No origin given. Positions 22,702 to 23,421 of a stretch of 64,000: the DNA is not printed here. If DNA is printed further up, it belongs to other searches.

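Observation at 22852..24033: Secreted TNT-like NAD+ glycohydrolase toxin candidate with an adjacent small zinc-ribbon partner (possible toxin/immunity pair)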

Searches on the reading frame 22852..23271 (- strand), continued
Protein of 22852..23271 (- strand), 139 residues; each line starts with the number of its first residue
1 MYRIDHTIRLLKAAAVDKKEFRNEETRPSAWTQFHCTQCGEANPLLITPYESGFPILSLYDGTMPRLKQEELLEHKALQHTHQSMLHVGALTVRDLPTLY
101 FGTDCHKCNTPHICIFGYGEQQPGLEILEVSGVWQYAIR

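Call 61: search_protein_families(library=pfam, proteins=[L095:2-2629:+, L095:2626-3087:+, L095:3567-4157:+, L095:4162-5874:+, L095:5883-8741:+, L094:3-368:+, L093:679-1059:+], max_evalue=0.05)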
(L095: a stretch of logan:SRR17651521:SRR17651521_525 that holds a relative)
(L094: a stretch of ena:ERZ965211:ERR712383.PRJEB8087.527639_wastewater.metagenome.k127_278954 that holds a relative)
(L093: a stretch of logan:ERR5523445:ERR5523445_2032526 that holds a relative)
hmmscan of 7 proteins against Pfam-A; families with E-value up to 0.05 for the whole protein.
L095:2-2629:+ (875 aa): 0 families

L095:2626-3087:+ (153 aa): 0 families

L095:3567-4157:+ (196 aa): 0 families

L095:4162-5874:+ (570 aa): 0 families

L095:5883-8741:+ (952 aa): 0 families

L094:3-368:+ (121 aa): 0 families

L093:679-1059:+ (126 aa): 0 families

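Call 67: search_protein_families(library=pfam, proteins=[L095:1802-2626:+], max_evalue=1)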
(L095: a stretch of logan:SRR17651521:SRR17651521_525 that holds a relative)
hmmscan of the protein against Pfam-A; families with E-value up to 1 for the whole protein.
L095:1802-2626:+ (275 aa): 2 families
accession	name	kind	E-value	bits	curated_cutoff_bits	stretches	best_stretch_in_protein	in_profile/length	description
PF24211.1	DUF7432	-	0.2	12.4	27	1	2-46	17-58/120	Family of unknown function (DUF7432)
PF24255.1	DUF7456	-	0.43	10.7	27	0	22-33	33-44/54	Family of unknown function (DUF7456)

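Call 79: find_homologous_proteins(query=L018:2181-4370:+, max_evalue=0.00001)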
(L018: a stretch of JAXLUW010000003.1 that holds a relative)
Query L018:2181-4370:+ (730 aa): 4 proteins with E <= 0.00001 among 8000 candidates.
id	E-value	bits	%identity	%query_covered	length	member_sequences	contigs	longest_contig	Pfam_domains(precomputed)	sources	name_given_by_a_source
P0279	0.0e+0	1577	100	99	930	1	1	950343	PF14021.13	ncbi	ncbi:MAG: glycohydrolase toxin TNT-related protein [Cytophagales bacterium]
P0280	0.0e+0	1569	99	99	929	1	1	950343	-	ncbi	ncbi:MAG: hypothetical protein U0V72_10265 [Cytophagales bacterium]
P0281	3.1e-217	742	51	98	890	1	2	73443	-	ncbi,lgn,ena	-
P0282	2.1e-211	722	51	94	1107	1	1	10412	PF14436.12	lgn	-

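Call 81: search_protein_families(library=pfam, proteins=[P0279, P0280, P0281, P0282], max_evalue=0.01)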
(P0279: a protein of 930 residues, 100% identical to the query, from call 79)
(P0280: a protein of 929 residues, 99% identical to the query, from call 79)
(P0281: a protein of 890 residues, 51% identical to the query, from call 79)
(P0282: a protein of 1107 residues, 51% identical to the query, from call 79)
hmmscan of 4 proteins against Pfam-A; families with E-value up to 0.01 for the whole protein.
P0279 (930 aa): 1 family
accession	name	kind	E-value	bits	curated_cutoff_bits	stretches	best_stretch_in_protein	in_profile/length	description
PF14021.12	TNT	-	8.7e-08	32.9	27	1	798-887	2-72/88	Tuberculosis necrotizing toxin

P0280 (929 aa): 0 families

P0281 (890 aa): 0 families

P0282 (1107 aa): 1 family
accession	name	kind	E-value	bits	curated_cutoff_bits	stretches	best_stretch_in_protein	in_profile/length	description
PF14436.11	EndoU_bacteria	-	6.2e-17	62.6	25.3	1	960-1103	3-127/129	Bacterial EndoU nuclease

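Call 83: find_encoding_contigs(protein=P0280, flank=7000, max_places=1)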
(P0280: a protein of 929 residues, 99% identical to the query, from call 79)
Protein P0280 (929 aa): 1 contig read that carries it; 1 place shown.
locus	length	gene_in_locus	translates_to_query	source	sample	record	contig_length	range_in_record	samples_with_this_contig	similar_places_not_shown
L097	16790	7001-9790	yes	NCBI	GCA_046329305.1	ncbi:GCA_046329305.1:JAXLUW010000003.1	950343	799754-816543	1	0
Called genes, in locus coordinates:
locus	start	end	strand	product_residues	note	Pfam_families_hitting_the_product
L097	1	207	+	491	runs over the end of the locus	PF00801:PKD, PF18911:PKD_4, PF18962:Por_Secre_tail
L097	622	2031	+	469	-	-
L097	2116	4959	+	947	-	-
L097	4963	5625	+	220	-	-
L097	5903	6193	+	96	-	-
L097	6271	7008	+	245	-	-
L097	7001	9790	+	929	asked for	-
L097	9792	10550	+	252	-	PF15575:Imm49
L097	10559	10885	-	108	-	PF13443:HTH_26 (weak), PF01381:HTH_3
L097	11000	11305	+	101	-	-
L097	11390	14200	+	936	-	-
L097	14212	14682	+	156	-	-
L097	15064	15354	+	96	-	-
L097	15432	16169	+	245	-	-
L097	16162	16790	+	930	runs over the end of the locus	PF14021:TNT (weak)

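Call 90: search_protein_families(library=ncbifam, proteins=[P0279, P0282, P0281], max_evalue=0.01)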
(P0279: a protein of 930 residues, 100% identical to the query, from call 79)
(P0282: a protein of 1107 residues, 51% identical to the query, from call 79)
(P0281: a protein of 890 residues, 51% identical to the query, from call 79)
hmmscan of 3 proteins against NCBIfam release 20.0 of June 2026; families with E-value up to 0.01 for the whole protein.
P0279 (930 aa): 0 families

P0282 (1107 aa): 0 families

P0281 (890 aa): 0 families
